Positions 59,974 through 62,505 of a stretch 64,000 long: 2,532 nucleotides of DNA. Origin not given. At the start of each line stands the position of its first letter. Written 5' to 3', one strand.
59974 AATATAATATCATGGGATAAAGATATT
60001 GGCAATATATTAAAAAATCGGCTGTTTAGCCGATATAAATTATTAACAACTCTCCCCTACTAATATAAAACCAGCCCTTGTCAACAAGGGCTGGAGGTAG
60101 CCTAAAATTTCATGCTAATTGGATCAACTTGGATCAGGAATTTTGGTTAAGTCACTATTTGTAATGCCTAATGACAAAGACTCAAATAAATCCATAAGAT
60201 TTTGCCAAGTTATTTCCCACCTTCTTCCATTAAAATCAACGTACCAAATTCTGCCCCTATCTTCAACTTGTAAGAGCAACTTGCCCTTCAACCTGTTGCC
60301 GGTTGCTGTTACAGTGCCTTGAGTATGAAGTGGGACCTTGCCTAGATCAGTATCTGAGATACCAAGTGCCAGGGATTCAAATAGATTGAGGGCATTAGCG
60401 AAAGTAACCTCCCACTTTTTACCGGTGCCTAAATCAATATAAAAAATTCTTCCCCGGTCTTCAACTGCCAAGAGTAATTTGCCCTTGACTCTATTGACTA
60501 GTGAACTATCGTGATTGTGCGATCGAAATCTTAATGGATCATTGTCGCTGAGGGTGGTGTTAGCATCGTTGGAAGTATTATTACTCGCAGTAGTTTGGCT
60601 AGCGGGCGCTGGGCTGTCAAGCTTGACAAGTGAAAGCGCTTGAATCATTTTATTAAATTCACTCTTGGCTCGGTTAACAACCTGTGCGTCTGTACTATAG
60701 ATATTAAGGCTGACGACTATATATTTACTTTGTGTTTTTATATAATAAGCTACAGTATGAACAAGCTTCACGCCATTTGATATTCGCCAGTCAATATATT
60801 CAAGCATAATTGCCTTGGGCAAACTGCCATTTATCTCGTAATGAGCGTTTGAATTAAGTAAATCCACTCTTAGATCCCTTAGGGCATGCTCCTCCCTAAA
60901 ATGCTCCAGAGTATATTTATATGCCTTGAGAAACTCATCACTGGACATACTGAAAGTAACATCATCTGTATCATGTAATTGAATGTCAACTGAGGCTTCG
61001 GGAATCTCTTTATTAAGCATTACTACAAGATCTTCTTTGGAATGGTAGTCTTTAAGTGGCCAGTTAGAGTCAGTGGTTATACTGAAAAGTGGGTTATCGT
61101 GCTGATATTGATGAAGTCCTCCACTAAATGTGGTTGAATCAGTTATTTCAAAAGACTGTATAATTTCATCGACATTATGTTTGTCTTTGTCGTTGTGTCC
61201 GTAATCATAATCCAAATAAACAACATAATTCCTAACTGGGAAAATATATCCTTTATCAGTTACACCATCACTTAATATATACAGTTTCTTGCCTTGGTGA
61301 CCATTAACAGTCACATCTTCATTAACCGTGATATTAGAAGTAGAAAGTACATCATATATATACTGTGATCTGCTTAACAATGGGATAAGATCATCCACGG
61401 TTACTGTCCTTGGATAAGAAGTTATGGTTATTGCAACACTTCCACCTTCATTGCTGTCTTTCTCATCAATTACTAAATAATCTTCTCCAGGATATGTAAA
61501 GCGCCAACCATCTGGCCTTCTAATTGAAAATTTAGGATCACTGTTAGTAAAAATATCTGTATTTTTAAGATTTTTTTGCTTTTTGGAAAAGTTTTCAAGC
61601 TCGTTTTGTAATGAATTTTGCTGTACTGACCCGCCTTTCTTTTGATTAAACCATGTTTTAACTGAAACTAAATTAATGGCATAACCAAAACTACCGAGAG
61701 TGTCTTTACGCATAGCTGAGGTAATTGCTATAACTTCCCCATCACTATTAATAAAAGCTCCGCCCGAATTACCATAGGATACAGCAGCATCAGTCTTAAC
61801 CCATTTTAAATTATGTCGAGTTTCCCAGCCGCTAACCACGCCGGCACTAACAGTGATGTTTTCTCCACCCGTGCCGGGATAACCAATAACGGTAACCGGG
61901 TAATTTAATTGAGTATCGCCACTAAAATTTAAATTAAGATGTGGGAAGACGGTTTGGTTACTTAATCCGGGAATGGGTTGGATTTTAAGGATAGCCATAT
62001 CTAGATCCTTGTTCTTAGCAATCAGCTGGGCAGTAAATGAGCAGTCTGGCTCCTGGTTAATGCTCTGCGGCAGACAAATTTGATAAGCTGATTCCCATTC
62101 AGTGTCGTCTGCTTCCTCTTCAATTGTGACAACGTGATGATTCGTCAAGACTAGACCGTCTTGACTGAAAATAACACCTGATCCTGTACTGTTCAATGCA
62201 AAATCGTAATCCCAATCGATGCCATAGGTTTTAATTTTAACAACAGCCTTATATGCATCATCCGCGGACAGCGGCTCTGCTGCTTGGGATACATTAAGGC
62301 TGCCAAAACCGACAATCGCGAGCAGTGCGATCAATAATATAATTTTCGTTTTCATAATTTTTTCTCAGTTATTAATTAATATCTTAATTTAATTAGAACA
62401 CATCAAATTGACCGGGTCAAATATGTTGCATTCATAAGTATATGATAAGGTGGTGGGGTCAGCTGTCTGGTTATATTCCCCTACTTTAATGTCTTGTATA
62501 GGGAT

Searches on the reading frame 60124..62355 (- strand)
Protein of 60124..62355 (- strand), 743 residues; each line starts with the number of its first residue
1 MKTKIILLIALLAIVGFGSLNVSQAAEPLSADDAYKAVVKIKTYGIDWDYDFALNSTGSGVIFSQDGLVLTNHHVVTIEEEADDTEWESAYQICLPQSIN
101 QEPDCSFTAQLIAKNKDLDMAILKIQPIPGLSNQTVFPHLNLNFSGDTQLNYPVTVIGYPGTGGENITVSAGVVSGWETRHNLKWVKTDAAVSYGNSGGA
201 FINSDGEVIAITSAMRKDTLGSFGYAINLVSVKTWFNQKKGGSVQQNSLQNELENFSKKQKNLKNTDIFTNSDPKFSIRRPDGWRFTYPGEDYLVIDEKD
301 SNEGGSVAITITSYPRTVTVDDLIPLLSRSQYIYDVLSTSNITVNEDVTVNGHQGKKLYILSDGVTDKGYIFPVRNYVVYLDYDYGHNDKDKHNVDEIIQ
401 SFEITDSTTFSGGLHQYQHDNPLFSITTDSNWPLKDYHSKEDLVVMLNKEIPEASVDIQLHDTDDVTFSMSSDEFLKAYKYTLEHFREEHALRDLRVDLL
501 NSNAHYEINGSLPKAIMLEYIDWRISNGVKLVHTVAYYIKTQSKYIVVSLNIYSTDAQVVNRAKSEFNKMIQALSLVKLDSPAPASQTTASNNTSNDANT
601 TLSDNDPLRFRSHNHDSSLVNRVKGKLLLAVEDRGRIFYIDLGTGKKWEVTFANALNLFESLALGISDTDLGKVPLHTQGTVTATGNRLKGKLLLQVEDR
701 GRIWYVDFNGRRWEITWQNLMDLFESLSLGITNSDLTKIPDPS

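Call 63: search_protein_families(library=pfam, proteins=[window:60124-62355:-], max_evalue=0.00001)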
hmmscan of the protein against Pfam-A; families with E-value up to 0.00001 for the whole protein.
window:60124-62355:- (743 aa): 2 families
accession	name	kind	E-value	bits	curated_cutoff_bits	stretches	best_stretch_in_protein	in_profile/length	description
PF13365.12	Trypsin_2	-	1.9e-24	87.5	27.6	1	58-211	1-144/144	Trypsin-like peptidase domain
PF00089.32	Trypsin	-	1.5e-09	38.4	20.6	1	47-235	11-219/220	Trypsin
